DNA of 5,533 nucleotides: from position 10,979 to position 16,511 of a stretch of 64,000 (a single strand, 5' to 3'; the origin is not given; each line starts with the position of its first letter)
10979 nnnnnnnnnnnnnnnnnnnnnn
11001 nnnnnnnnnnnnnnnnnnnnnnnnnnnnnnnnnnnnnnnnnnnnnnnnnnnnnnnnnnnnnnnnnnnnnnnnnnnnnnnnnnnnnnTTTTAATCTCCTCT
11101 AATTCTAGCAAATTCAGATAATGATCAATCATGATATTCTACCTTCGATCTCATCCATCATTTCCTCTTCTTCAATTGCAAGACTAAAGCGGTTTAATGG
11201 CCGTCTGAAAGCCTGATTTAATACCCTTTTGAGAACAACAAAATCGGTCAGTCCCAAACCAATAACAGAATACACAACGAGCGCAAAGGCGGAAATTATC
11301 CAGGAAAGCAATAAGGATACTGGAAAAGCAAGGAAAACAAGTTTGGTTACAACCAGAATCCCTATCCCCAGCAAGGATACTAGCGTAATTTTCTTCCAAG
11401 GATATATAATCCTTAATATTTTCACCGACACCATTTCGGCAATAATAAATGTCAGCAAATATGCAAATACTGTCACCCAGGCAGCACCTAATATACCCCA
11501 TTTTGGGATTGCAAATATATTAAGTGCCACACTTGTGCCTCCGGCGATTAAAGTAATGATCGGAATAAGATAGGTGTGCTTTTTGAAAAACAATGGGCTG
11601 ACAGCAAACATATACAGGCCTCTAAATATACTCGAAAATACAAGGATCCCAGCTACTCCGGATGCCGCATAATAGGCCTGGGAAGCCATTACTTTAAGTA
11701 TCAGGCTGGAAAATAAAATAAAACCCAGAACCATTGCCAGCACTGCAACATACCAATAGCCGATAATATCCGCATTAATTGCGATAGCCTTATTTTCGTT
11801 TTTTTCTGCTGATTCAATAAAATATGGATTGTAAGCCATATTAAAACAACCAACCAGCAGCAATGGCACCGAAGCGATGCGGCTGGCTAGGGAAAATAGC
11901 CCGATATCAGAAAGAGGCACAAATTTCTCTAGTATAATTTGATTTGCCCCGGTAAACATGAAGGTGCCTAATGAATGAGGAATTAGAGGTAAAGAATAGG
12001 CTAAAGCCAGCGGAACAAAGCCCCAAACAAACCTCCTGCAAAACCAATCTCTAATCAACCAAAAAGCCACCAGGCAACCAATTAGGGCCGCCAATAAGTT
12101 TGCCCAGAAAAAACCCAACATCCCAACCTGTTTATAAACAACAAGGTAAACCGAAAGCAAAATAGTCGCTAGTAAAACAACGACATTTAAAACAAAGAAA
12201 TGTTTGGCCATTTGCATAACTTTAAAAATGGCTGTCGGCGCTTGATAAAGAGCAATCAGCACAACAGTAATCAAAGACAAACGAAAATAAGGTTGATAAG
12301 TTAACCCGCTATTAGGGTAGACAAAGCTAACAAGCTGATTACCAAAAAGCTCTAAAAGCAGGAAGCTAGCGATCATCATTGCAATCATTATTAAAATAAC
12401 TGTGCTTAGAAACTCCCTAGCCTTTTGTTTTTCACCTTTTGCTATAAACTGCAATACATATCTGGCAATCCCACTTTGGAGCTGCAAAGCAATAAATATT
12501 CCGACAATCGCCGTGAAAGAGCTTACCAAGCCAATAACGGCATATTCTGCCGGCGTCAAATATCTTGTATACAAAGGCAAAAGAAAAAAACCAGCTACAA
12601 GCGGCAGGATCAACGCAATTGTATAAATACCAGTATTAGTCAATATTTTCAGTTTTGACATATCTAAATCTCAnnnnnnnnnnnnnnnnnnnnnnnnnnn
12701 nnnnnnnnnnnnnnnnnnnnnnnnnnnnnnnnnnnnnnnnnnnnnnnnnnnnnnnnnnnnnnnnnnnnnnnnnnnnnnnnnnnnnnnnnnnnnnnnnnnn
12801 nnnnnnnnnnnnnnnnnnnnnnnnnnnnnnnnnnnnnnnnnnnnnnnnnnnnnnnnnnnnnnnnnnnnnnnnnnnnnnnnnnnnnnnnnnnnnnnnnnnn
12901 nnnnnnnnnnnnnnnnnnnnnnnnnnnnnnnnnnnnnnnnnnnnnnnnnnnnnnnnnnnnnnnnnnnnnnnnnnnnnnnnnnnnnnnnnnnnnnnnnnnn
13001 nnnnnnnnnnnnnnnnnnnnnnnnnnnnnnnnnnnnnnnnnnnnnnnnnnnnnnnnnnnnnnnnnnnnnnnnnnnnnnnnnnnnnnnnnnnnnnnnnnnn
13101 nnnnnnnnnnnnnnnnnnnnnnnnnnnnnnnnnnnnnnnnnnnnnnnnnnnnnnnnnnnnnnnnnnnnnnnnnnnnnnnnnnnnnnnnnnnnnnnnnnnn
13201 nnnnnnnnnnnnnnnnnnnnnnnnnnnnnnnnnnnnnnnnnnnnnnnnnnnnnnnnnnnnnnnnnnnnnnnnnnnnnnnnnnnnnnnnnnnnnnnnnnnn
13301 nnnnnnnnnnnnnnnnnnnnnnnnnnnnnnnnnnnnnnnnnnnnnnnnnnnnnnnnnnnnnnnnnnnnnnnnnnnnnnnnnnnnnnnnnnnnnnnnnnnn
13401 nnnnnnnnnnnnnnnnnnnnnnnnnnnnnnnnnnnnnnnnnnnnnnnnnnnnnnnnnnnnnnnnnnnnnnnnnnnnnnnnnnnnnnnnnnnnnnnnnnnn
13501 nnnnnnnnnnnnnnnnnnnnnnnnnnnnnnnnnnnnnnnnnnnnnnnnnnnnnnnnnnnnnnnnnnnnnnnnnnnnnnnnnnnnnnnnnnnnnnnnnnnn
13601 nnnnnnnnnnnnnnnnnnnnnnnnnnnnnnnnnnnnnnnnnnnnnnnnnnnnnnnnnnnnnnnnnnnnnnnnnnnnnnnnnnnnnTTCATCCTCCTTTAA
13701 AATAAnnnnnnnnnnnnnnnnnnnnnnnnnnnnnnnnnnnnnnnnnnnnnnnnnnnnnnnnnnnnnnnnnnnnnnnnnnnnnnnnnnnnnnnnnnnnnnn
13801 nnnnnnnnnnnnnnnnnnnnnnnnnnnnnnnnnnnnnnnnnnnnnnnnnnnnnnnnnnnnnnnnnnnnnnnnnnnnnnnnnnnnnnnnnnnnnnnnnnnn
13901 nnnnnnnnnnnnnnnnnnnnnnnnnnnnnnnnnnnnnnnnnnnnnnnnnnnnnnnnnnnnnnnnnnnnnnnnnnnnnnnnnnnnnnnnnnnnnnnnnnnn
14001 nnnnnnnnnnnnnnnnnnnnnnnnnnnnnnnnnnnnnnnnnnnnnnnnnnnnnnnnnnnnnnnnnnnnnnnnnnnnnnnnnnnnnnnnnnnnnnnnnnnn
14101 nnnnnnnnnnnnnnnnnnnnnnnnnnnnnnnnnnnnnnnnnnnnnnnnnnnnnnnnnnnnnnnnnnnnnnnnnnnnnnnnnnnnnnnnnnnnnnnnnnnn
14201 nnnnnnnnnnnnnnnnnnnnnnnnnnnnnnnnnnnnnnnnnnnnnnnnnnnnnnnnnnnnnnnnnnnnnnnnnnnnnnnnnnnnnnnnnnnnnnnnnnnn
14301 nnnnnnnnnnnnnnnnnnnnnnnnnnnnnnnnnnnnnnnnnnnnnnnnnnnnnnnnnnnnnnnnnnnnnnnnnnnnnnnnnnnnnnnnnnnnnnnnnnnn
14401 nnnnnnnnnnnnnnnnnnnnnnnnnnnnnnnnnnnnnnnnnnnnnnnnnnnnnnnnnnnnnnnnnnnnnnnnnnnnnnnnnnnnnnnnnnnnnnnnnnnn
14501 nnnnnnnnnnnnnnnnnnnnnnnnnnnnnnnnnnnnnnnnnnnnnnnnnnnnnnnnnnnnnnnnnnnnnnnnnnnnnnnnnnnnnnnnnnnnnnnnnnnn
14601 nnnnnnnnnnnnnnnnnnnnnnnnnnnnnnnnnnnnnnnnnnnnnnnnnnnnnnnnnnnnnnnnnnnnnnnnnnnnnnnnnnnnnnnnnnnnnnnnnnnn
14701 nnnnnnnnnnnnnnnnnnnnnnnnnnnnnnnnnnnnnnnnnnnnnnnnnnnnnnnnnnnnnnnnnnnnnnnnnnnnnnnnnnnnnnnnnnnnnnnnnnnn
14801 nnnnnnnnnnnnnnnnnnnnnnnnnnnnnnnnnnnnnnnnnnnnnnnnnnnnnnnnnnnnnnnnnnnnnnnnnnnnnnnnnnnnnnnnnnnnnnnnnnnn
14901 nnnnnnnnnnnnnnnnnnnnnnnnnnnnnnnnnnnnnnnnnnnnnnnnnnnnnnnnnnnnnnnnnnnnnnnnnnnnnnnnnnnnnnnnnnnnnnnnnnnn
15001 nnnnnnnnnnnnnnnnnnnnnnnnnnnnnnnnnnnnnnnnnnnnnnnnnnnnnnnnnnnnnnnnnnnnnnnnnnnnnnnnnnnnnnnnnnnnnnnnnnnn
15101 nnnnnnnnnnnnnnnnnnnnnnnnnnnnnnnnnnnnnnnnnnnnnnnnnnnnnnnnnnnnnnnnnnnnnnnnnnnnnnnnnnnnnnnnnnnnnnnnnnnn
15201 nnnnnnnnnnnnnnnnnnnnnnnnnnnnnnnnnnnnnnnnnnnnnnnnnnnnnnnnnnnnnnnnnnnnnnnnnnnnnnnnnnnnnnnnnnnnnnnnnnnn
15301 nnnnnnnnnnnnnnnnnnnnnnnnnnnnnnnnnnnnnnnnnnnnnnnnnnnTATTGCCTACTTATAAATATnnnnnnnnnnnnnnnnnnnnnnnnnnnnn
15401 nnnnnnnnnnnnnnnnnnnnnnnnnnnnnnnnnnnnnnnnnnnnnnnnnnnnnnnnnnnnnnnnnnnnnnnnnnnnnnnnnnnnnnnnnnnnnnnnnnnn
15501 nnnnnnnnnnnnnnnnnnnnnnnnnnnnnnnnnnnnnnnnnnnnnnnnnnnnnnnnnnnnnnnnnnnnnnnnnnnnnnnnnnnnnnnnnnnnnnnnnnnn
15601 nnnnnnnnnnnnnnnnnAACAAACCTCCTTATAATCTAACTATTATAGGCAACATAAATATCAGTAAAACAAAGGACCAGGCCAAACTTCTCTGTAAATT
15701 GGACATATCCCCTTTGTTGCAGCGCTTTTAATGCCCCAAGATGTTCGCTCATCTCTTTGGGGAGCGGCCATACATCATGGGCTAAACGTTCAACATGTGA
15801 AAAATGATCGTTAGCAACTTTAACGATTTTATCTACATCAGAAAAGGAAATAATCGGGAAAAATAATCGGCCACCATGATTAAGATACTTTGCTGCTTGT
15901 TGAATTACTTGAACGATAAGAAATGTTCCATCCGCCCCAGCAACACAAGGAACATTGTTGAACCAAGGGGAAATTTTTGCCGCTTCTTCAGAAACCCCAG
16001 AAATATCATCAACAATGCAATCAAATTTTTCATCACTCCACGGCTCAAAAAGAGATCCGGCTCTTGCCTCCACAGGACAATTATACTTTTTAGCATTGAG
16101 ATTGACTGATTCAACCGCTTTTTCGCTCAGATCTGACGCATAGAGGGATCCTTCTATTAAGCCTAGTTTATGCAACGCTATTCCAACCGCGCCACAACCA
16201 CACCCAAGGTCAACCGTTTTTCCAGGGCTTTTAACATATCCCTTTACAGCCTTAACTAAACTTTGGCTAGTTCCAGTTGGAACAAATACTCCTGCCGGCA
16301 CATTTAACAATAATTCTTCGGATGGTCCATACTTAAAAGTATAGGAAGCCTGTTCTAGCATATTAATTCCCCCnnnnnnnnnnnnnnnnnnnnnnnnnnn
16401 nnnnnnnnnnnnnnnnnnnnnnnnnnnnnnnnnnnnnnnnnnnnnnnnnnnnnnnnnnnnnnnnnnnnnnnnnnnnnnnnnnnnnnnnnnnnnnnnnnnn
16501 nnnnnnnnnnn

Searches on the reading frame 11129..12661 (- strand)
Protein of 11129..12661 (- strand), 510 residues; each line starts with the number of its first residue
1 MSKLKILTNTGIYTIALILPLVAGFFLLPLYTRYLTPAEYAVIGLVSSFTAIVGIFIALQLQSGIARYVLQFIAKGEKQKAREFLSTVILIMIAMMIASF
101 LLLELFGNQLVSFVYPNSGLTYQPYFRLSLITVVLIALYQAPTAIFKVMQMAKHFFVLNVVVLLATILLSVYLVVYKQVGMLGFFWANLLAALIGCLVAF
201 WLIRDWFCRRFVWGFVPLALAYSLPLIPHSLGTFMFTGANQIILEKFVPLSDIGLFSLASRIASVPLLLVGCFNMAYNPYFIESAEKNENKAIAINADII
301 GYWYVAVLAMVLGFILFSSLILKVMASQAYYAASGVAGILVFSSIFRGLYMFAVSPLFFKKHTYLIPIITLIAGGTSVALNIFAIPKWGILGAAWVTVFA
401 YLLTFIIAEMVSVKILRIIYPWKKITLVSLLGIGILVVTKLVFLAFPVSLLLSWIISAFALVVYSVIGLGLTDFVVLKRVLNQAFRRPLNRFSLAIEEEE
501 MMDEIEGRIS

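Call 6: search_protein_families(library=pfam, proteins=[window:11129-12661:-])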
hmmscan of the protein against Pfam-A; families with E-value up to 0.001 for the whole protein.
window:11129-12661:- (510 aa): 2 families
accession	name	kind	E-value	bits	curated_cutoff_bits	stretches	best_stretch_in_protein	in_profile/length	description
PF01943.22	Polysacc_synt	-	1e-16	61.6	28.2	1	7-283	2-272/274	Polysaccharide biosynthesis protein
PF13440.11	Polysacc_synt_3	-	3.6e-08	33.4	23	1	32-331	3-289/293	Polysaccharide biosynthesis protein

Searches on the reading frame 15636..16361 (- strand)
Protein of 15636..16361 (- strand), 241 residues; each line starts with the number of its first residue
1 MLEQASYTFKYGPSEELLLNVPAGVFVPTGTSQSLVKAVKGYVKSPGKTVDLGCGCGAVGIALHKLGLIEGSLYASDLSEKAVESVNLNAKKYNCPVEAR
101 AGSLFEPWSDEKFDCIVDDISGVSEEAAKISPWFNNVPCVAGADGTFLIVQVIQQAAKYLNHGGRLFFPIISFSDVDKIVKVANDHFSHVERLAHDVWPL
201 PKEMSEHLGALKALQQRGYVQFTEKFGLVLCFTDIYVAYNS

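Call 3: search_protein_families(library=pfam, proteins=[window:15636-16361:-])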
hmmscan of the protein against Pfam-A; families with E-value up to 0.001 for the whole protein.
window:15636-16361:- (241 aa): 9 families
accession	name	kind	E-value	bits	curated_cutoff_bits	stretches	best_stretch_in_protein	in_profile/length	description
PF05175.20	MTS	-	8.7e-14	52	23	1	32-117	20-103/170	Methyltransferase small domain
PF13847.12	Methyltransf_31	-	2.4e-09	37.5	27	1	48-168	6-109/145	Methyltransferase domain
PF06325.19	PrmA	-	2.7e-08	34.1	22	1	15-120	128-234/296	Ribosomal protein L11 methyltransferase (PrmA)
PF13649.12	Methyltransf_25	-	1.4e-07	32.6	27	1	50-117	2-69/97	Methyltransferase domain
PF08241.18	Methyltransf_11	-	3.3e-06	28.1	21.2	1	50-117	1-65/95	Methyltransferase domain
PF03848.20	TehB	-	1.4e-05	25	20.4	1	31-154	18-137/193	Tellurite resistance protein TehB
PF10294.15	Methyltransf_16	-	6e-05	23.3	21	1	40-92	41-91/174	Lysine methyltransferase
PF08242.18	Methyltransf_12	-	7.7e-05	23.8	30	1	50-138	1-89/98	Methyltransferase domain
PF01728.25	FtsJ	-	0.00094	19.6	24.1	0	43-191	19-160/181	FtsJ-like methyltransferase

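Call 4: search_protein_families(library=ncbifam, proteins=[window:15636-16361:-])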
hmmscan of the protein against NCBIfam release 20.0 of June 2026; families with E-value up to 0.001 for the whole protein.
window:15636-16361:- (241 aa): 17 families
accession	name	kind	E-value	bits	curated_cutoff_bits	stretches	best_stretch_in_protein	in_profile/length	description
TIGR03534.1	RF_mod_PrmC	equivalog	2.9e-19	69.5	199.1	1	17-170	58-219/253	peptide chain release factor N(5)-glutamine methyltransferase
NF011529.0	PRK14968.1-3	equivalog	1.5e-13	50.6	162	1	17-184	8-170/198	putative methyltransferase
TIGR00536.1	hemK_fam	subfamily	3e-12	46.2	115.5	1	19-171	85-245/286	HemK family protein methyltransferase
TIGR03533.1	L3_gln_methyl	equivalog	1.7e-11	44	229.7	1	21-168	94-249/284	50S ribosomal protein L3 N(5)-glutamine methyltransferase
NF011527.0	PRK14968.1-1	equivalog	5.7e-11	42.5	242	1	23-200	12-181/192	putative methyltransferase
TIGR03704.1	PrmC_rel_meth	equivalog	4.1e-10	39.5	248.8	1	19-168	57-214/251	putative protein N(5)-glutamine methyltransferase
NF001786.0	PRK00517.2-4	equivalog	3.8e-08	32.8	327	1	31-120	129-214/277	50S ribosomal protein L11 methyltransferase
NF011530.0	PRK14968.1-4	equivalog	1.2e-07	31.3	243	1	22-184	16-171/202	putative methyltransferase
TIGR00537.1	hemK_rel_arch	hypoth_equivalog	2e-07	30.9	87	1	44-184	18-154/179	HemK2/MTQ2 family protein methyltransferase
TIGR02469.1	CbiT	equivalog_domain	2.7e-07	30.9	78.3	1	48-130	22-104/124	precorrin-6Y C5,15-methyltransferase (decarboxylating) subunit CbiT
TIGR00406.1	prmA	equivalog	2.7e-07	30.3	183.15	1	37-120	151-233/288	50S ribosomal protein L11 methyltransferase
TIGR00477.1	tehB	equivalog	1e-06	28.2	219.5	1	31-155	61-180/238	tellurite resistance methyltransferase TehB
NF002421.0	PRK01544.1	equivalog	1.9e-06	26.9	567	1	48-197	141-295/524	bifunctional peptide chain release factor N(5)-glutamine methyltransferase PrmC/tRNA (guanosine(46)-N7)-methyltransferase TrmB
NF007023.0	PRK09489.1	equivalog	2.1e-05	23.9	295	1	32-167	185-300/342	16S rRNA (guanine(1207)-N(2))-methyltransferase RsmC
NF008992.0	PRK12335.1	equivalog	2.7e-05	23.5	303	1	35-155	114-229/289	SAM-dependent methyltransferase TehB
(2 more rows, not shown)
